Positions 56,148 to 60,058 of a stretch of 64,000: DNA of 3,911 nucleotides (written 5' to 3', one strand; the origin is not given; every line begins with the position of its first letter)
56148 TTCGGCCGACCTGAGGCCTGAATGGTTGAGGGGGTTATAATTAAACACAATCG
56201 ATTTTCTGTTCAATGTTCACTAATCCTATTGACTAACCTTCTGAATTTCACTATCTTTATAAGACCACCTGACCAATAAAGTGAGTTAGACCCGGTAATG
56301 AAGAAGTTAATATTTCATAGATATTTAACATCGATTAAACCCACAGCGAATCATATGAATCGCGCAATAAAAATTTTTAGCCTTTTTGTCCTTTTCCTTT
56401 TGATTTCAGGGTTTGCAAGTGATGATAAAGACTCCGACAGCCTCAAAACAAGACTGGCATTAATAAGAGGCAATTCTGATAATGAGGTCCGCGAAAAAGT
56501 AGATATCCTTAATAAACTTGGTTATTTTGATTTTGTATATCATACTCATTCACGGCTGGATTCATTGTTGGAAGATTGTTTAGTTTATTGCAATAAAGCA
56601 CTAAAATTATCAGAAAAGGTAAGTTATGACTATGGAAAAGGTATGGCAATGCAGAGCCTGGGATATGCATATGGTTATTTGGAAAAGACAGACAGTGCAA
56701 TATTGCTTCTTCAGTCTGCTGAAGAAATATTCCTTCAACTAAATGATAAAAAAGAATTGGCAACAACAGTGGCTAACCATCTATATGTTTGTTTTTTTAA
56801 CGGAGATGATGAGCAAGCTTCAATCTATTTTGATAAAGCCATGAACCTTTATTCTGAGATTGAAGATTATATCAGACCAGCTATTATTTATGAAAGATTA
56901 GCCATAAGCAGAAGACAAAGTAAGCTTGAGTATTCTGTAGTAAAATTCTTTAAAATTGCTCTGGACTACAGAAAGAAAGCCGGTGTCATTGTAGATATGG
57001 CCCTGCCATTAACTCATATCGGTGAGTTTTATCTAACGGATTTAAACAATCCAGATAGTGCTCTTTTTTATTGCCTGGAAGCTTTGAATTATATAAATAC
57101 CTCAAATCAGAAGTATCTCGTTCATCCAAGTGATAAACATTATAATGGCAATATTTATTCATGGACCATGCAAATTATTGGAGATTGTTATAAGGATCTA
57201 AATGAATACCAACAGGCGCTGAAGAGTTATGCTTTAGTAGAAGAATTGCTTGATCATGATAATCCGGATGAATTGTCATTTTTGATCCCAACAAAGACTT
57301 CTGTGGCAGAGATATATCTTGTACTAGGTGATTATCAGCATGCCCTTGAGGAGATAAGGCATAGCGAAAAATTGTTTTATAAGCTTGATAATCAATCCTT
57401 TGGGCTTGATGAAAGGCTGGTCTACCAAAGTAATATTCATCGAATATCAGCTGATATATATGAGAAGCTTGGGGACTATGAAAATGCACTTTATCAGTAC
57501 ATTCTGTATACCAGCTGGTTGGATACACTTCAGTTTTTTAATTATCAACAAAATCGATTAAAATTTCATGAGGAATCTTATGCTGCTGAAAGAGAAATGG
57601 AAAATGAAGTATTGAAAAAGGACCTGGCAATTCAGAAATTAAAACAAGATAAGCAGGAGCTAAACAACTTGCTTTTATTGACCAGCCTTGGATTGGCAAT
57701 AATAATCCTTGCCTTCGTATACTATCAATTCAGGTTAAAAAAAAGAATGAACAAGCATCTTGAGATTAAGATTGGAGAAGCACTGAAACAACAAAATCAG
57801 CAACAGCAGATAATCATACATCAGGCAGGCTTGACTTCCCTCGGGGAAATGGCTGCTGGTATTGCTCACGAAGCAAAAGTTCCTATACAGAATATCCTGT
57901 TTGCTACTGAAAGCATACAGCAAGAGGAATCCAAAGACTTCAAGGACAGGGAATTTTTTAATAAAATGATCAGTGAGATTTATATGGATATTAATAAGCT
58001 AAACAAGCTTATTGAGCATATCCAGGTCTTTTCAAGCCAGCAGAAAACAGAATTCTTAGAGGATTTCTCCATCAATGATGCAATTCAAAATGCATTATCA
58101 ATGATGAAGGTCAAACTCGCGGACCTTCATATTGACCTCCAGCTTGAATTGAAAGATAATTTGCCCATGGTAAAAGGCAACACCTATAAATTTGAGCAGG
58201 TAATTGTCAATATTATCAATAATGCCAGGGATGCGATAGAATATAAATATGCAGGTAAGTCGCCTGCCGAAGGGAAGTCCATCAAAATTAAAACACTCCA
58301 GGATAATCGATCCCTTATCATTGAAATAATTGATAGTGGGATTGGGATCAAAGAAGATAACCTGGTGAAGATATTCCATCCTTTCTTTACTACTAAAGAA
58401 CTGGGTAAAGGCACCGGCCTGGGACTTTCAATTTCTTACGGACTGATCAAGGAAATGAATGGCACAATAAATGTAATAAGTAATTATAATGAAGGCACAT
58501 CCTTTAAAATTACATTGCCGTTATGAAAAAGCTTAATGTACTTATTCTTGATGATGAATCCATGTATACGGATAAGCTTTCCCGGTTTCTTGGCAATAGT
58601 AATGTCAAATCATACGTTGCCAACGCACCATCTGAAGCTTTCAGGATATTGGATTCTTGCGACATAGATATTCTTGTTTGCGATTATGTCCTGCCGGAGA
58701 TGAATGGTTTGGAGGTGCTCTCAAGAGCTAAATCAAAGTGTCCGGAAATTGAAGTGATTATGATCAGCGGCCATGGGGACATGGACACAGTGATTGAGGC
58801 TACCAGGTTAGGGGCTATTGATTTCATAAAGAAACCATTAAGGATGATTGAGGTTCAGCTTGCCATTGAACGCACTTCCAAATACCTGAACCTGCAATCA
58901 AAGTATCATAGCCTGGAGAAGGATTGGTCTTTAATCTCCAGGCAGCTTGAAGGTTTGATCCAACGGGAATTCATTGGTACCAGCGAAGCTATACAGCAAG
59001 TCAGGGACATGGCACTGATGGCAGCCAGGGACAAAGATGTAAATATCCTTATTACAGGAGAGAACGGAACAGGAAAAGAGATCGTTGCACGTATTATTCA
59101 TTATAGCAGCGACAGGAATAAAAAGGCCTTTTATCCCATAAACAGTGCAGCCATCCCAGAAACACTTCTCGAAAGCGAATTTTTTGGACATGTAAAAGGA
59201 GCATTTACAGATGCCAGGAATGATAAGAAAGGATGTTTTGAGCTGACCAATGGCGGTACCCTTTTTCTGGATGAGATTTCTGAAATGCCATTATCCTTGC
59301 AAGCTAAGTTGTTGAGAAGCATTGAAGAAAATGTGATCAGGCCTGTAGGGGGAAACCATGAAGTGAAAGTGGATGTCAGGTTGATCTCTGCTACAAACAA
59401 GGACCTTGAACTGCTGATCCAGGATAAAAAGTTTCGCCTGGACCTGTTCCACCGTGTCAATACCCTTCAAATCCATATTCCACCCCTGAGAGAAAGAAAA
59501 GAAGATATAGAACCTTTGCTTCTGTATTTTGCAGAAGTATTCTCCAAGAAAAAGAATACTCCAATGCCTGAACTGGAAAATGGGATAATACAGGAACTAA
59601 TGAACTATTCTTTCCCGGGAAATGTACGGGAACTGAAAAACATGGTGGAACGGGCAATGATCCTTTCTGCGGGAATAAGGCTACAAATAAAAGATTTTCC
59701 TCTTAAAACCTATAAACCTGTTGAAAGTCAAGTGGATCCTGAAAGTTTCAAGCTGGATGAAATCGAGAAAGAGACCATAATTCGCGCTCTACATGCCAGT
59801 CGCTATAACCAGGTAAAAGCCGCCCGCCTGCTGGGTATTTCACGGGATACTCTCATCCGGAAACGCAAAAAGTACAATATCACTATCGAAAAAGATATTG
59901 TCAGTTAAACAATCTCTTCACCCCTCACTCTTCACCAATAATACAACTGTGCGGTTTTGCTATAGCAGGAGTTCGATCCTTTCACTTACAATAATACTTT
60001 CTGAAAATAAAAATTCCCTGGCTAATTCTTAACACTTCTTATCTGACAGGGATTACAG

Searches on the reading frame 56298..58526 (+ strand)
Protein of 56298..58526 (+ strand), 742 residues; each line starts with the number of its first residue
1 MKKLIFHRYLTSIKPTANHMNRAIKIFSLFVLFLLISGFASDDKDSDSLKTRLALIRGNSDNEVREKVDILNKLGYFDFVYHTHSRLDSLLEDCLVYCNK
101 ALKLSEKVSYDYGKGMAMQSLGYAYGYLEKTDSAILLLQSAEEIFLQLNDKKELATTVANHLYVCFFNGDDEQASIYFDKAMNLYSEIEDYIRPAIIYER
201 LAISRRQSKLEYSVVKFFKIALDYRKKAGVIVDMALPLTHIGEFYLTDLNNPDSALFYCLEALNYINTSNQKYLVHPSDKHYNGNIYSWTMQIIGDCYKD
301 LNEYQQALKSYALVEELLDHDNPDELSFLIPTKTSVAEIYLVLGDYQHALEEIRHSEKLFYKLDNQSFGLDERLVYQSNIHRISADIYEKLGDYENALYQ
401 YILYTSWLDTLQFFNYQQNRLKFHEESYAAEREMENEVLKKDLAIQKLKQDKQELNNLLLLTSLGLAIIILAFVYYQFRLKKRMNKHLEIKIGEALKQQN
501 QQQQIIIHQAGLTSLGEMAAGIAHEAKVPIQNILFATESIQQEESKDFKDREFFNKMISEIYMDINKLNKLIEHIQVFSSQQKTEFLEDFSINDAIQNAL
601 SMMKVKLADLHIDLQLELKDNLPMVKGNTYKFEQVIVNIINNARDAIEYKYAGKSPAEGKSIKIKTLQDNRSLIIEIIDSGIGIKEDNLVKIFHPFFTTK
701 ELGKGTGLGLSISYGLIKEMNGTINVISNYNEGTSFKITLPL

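Call 66: search_protein_families(library=pfam, proteins=[window:56298-58526:+])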
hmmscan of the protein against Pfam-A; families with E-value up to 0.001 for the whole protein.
window:56298-58526:+ (742 aa): 7 families
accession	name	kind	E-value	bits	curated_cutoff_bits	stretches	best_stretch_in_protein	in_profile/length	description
PF02518.31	HATPase_c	-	1.7e-21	77.2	26.4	1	631-742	5-109/111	Histidine kinase-, DNA gyrase B-, and HSP90-like ATPase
PF13424.12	TPR_12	-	1e-13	51.7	30.1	1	91-146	19-76/77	Tetratricopeptide repeat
PF07719.23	TPR_2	-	4.2e-07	30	27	0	294-313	7-26/34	Tetratricopeptide repeat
PF13181.12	TPR_8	-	5.2e-06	26.6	25.7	0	293-314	6-27/34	Tetratricopeptide repeat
PF00512.31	HisKA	-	6.1e-06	26.6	26.9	1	515-581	2-63/66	His Kinase A (phospho-acceptor) domain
PF00515.34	TPR_1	-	1.9e-05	24.7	27.8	0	294-311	7-24/34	Tetratricopeptide repeat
PF13176.12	TPR_7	-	0.00023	21.5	27.9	0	293-312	4-23/36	Tetratricopeptide repeat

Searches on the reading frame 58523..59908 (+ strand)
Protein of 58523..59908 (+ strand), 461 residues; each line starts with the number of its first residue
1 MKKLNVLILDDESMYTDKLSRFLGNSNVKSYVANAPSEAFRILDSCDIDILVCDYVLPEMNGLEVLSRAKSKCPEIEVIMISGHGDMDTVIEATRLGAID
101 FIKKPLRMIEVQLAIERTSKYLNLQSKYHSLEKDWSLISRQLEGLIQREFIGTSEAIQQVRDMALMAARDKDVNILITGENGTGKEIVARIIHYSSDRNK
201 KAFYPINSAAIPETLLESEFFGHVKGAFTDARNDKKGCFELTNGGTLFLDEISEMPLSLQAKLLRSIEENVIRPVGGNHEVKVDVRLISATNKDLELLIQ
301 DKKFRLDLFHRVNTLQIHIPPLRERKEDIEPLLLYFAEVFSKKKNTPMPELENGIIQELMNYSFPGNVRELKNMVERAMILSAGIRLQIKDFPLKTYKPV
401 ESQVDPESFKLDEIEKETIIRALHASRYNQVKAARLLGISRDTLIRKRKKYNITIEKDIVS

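Call 108: search_protein_families(library=pfam, proteins=[window:58523-59908:+], max_evalue=0.01)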
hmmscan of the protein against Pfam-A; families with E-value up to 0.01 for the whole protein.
window:58523-59908:+ (461 aa): 11 families
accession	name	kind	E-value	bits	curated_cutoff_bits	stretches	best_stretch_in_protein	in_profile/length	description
PF00158.32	Sigma54_activat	-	1.8e-64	216.9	20.2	1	151-318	2-168/168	Sigma-54 interaction domain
PF25601.1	AAA_lid_14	-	1.3e-21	76.7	27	1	323-401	1-79/87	AAA+ ATPase lid domain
PF00072.30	Response_reg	-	6.3e-21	75.1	30.2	1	6-115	1-110/111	Response regulator receiver domain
PF14532.12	Sigma54_activ_2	-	2.1e-20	73.8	25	1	151-322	1-138/138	Sigma-54 interaction domain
PF02954.25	HTH_8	-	1.1e-13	51.1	22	1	411-451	2-42/42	Bacterial regulatory protein, Fis family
PF07728.20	AAA_5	-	3.4e-08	34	22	1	174-293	1-123/139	AAA domain (dynein-related subfamily)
PF18024.7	HTH_50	-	1.4e-05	25.1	27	1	410-453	7-49/50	Helix-turn-helix domain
PF01078.27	Mg_chelatase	-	0.00034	20.5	20.3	0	233-292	96-157/207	Magnesium chelatase, subunit ChlI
PF00004.35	AAA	-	0.0034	18.3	21.2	1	175-297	1-113/131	ATPase family associated with various cellular activities (AAA)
PF13518.12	HTH_28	-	0.0055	17.2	25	0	415-452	1-37/52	Helix-turn-helix domain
PF07724.20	AAA_2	-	0.0065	17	27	0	171-361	2-161/166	AAA domain (Cdc48 subfamily)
